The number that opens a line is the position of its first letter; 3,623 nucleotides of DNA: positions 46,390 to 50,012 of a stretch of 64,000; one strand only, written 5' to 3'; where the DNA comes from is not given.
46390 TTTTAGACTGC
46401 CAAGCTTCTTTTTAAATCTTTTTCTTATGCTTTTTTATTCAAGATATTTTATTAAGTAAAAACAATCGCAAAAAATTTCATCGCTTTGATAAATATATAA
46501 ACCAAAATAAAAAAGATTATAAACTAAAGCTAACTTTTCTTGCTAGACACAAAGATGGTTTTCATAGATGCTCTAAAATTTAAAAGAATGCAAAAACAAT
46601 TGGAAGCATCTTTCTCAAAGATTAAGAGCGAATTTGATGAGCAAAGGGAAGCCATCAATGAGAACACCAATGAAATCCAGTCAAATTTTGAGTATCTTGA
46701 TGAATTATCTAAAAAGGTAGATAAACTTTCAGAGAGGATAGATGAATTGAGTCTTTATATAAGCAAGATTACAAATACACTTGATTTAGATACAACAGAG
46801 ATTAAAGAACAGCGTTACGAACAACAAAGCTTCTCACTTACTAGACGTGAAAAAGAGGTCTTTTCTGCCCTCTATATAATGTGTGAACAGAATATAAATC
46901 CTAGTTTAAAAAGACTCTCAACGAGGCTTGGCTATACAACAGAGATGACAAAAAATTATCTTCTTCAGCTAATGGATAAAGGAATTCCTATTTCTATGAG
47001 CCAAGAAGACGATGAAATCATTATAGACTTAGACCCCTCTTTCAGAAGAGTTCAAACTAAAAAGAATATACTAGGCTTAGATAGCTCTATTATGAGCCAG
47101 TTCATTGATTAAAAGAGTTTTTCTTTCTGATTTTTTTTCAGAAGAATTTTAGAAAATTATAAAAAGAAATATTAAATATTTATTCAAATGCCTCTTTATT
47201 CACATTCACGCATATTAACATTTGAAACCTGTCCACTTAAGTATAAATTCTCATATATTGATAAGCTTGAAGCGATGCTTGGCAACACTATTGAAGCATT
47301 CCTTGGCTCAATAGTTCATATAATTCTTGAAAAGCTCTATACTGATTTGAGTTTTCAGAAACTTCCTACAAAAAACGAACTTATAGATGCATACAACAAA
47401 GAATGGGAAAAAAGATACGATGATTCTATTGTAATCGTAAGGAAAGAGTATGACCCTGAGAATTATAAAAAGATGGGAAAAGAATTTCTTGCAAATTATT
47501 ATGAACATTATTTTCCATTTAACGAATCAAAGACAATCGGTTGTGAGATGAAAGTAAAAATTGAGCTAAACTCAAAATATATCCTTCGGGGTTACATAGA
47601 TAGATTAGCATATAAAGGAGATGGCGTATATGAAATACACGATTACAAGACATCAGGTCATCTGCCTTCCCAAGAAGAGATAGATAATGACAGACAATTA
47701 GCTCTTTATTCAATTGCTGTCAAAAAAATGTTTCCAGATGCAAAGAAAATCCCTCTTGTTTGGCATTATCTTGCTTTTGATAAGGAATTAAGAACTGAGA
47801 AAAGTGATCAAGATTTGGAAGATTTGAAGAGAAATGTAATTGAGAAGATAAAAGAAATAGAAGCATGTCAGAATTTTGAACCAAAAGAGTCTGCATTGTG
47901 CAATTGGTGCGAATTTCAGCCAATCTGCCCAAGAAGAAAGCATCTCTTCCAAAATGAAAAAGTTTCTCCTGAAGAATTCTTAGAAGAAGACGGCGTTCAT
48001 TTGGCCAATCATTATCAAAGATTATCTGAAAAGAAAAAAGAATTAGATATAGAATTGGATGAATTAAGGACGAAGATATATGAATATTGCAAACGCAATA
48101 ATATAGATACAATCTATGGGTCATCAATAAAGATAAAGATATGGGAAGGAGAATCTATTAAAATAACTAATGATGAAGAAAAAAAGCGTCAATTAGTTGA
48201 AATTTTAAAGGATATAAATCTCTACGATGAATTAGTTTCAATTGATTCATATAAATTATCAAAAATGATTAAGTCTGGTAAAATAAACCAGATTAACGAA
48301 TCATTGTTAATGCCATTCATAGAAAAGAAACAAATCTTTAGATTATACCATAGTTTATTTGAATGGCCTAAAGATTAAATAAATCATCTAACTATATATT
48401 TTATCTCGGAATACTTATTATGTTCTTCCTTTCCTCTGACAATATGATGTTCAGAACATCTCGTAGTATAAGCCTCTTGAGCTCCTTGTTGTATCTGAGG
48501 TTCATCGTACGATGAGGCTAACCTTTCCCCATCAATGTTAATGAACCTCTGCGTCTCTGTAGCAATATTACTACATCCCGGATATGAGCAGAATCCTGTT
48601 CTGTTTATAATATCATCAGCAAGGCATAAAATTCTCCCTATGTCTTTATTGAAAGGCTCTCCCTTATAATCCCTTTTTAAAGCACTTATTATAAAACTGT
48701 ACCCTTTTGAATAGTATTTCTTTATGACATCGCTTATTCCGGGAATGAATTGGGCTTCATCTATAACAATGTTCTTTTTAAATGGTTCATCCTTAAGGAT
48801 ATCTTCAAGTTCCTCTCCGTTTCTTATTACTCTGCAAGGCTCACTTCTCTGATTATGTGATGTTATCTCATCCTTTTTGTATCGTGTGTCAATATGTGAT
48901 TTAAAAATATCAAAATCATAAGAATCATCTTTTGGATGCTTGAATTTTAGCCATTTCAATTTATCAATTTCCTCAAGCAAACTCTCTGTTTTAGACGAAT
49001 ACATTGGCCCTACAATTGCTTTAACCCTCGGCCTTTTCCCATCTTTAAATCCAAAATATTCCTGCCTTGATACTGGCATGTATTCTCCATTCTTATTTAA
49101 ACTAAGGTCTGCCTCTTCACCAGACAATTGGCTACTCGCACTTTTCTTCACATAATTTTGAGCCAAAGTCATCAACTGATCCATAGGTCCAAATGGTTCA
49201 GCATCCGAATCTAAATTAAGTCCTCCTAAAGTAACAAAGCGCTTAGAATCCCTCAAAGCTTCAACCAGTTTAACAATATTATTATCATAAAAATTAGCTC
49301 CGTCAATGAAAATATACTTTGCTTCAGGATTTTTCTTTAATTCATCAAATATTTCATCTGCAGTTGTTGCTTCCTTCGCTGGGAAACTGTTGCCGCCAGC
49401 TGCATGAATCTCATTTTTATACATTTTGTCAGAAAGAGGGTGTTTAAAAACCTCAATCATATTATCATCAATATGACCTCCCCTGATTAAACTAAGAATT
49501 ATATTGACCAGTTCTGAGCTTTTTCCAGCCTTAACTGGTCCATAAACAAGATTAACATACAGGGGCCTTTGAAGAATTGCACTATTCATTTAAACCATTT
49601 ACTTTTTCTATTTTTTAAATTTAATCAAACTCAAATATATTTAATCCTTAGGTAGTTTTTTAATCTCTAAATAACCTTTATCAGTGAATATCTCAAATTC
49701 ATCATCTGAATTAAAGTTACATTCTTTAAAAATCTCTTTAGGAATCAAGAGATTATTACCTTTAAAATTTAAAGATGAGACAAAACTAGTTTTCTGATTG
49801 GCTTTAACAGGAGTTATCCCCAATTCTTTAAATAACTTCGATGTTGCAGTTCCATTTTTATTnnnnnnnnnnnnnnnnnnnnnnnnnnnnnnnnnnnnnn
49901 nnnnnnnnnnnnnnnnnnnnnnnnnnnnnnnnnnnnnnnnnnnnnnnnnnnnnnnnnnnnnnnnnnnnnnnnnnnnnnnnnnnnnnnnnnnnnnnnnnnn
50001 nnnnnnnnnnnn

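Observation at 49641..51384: Histone, retropepsin-like peptidase (DUF785) and RimK-like ligase in one translationally coupled string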

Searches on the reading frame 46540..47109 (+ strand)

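Call 3: search_protein_families(library=pfam, proteins=[window:46540-47109:+], max_evalue=0.01)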
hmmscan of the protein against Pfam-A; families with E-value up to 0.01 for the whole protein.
window:46540-47109:+ (190 aa): 7 families
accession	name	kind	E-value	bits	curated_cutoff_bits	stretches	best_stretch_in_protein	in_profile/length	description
PF05531.17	NPV_P10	-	3.7e-05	24.6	29.8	1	31-83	15-67/75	Nucleopolyhedrovirus P10 protein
PF08385.17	DHC_N1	-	0.00014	21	28.3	1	13-82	55-125/562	Dynein heavy chain, N-terminal region 1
PF10046.14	BLOC1_2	-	0.0014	19.4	33.4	1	30-79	44-93/96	Biogenesis of lysosome-related organelles complex-1 subunit 2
PF03938.19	OmpH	-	0.0017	19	32.4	1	3-110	6-95/141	Outer membrane protein (OmpH-like)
PF03836.20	RasGAP_C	-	0.0052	17.3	26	1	26-97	32-104/137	RasGAP C-terminus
PF02601.20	Exonuc_VII_L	-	0.0059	16.6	35.9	1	18-162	150-292/315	Exonuclease VII, large subunit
PF00957.27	Synaptobrevin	-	0.0067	16.7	26.4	0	24-65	4-45/89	Synaptobrevin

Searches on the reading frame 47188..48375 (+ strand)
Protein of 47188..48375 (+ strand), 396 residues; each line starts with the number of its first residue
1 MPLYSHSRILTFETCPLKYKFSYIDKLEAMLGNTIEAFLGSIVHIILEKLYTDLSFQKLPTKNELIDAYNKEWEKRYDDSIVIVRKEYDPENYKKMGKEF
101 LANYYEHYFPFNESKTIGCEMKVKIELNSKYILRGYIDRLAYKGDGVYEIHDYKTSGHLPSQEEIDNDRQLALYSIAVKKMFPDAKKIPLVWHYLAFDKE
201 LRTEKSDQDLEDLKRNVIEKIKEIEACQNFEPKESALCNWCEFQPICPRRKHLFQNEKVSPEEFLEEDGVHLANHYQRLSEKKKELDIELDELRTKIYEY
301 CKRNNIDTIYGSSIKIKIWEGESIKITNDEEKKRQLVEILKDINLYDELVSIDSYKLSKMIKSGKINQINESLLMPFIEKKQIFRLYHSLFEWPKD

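Call 3: search_protein_families(library=pfam, proteins=[window:47188-48375:+], max_evalue=0.01)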
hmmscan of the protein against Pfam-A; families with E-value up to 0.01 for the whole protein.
window:47188-48375:+ (396 aa): 3 families
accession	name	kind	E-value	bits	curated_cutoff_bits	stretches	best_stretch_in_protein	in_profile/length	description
PF12705.13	PDDEXK_1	-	1.6e-33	117.2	22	1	5-248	3-247/247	PD-(D/E)XK nuclease superfamily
PF01930.23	Cas_Cas4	-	0.0019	18.7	22.7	1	134-247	53-158/160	Domain of unknown function DUF83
PF05565.16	Sipho_Gp157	-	0.0031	18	28.6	1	266-364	53-145/162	Siphovirus Gp157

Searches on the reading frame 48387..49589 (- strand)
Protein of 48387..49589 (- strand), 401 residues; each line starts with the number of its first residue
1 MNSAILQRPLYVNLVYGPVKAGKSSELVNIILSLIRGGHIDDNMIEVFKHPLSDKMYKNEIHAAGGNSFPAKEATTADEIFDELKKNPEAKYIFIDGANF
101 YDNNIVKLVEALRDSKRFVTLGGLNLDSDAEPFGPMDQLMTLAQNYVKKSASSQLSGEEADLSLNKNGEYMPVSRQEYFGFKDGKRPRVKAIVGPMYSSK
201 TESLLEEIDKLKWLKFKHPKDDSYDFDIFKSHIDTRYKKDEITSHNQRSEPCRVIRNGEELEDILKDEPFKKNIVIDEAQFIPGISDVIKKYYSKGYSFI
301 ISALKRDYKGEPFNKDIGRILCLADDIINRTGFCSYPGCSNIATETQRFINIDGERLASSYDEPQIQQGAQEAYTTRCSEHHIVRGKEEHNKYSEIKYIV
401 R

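Call 3: search_protein_families(library=pfam, proteins=[window:48387-49589:-], max_evalue=0.01)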
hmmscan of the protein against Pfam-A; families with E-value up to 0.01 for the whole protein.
window:48387-49589:- (401 aa): 2 families
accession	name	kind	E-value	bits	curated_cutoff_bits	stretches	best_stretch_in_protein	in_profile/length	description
PF00265.24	TK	-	4.1e-41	141.2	20.6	2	190-382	4-176/176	Thymidine kinase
PF13173.12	AAA_14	-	2.8e-07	31.1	27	1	238-302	28-96/129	AAA domain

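Call 4: search_protein_families(library=ncbifam, proteins=[window:48387-49589:-], max_evalue=0.01)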
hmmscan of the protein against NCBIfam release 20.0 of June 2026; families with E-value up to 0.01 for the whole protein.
window:48387-49589:- (401 aa): 4 families
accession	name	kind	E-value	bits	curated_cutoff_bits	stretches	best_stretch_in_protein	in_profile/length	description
NF003296.0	PRK04296.1-1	equivalog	1e-60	205.2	183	2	188-388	9-193/195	thymidine kinase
NF003300.0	PRK04296.1-5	equivalog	3.1e-11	43.4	195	1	228-383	35-188/194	thymidine kinase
NF003299.0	PRK04296.1-4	equivalog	3.1e-09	36.9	284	1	226-383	33-185/191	thymidine kinase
NF003298.0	PRK04296.1-3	equivalog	0.0002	21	375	0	228-382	35-186/205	thymidine kinase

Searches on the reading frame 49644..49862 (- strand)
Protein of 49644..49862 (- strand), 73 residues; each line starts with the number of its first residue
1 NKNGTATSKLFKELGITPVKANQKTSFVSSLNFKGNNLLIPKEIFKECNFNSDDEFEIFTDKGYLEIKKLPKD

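Call 15: search_protein_families(library=pfam, proteins=[window:49644-49862:-], max_evalue=10)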
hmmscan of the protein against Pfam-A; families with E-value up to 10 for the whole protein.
seq(73 aa): 1 family
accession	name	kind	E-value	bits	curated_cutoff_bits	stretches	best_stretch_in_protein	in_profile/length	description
PF04014.23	MazE_antitoxin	-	0.067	13.6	24.7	1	40-71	12-44/48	Antidote-toxin recognition MazE, bacterial antitoxin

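Call 42: search_solved_structures(query=A3, max_evalue=10, show_alignments=2)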
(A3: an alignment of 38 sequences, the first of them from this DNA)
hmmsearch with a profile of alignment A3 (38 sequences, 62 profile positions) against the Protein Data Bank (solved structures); distinct sequences matched with E-value up to 10: 14.
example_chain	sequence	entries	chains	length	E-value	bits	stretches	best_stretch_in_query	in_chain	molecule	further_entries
1z0r_A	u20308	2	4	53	0.12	15.4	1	26-61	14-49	Transition state regulatory protein abrB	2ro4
2k1n_A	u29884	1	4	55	0.13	15.2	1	26-61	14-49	AbrB family transcriptional regulator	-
1yfb_A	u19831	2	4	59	0.14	15.1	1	26-61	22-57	Transition state regulatory protein abrB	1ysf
8gtn_A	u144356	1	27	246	0.25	14.3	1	7-55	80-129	Isoform 4 of Gasdermin-B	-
2mrn_A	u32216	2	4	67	0.32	14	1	30-60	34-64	Antitoxin MazE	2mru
2ro5_A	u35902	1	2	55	0.36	13.8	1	26-60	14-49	Stage V sporulation protein T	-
7wjq_B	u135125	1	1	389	0.43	13.6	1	7-55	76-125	Isoform 2 of Gasdermin-B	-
8gtj_A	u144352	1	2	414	0.47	13.5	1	7-55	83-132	Isoform 4 of Gasdermin-B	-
8efp_C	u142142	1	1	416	0.47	13.5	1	7-55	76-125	Gasdermin-B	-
21am_D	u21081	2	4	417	0.47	13.5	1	7-55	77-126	Gasdermin-B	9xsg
8et1_A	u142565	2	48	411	0.48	13.4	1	7-55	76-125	Isoform 1 of Gasdermin-B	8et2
1mvf_D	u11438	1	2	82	0.57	13.2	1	30-60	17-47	PemI-like protein 1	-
1ub4_C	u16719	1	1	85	0.6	13.1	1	30-60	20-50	MazE protein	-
8gtk_A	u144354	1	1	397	0.93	12.5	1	10-55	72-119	GSDMB isoform-1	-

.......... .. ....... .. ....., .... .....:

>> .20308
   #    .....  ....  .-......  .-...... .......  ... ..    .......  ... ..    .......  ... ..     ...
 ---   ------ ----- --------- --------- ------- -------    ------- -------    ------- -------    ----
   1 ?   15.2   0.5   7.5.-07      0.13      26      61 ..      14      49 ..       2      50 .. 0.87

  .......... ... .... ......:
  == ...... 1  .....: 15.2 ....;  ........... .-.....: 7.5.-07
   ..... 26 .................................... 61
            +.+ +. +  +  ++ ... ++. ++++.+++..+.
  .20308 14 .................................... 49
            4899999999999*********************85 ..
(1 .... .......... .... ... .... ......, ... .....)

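Call 43: search_protein_families(library=pfam, alignment_id=A3, max_evalue=1)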
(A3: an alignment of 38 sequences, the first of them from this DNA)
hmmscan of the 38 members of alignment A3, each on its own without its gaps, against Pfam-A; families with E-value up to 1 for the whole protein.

A. member 1, seq(62 aa): 1 family
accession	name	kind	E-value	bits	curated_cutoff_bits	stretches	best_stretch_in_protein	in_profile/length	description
PF04014.23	MazE_antitoxin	-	0.045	14.2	24.7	1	29-60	12-44/48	Antidote-toxin recognition MazE, bacterial antitoxin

B. families by the number of members that match (of 38 scanned): 15 families
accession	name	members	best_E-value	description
PF04014.23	MazE_antitoxin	7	0.0056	Antidote-toxin recognition MazE, bacterial antitoxin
PF14250.11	AbrB-like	2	0.0022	AbrB-like transcriptional regulator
PF08845.15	SymE_toxin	2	0.0076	Toxin SymE, type I toxin-antitoxin system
PF01472.26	PUA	2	0.03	PUA domain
PF09522.15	RE_R_Pab1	2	0.045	R.Pab1 restriction endonuclease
PF10764.14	Gin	2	0.084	Inhibitor of sigma-G Gin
PF01812.26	5-FTHF_cyc-lig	2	0.091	5-formyltetrahydrofolate cyclo-ligase family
PF08664.15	YcbB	1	0.018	YcbB domain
PF05625.17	PAXNEB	1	0.022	PAXNEB protein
PF07873.16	YabP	1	0.031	YabP family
PF17474.7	U71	1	0.083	Tegument protein UL11 homolog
PF00560.39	LRR_1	1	0.086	Leucine Rich Repeat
PF17673.6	DUF5532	1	0.089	Family of unknown function (DUF5532)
PF20728.2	Nairovirus_NSm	1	0.1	Nairovirus NSm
PF09907.15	HigB_toxin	1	0.13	HigB_toxin, RelE-like toxic component of a toxin-antitoxin system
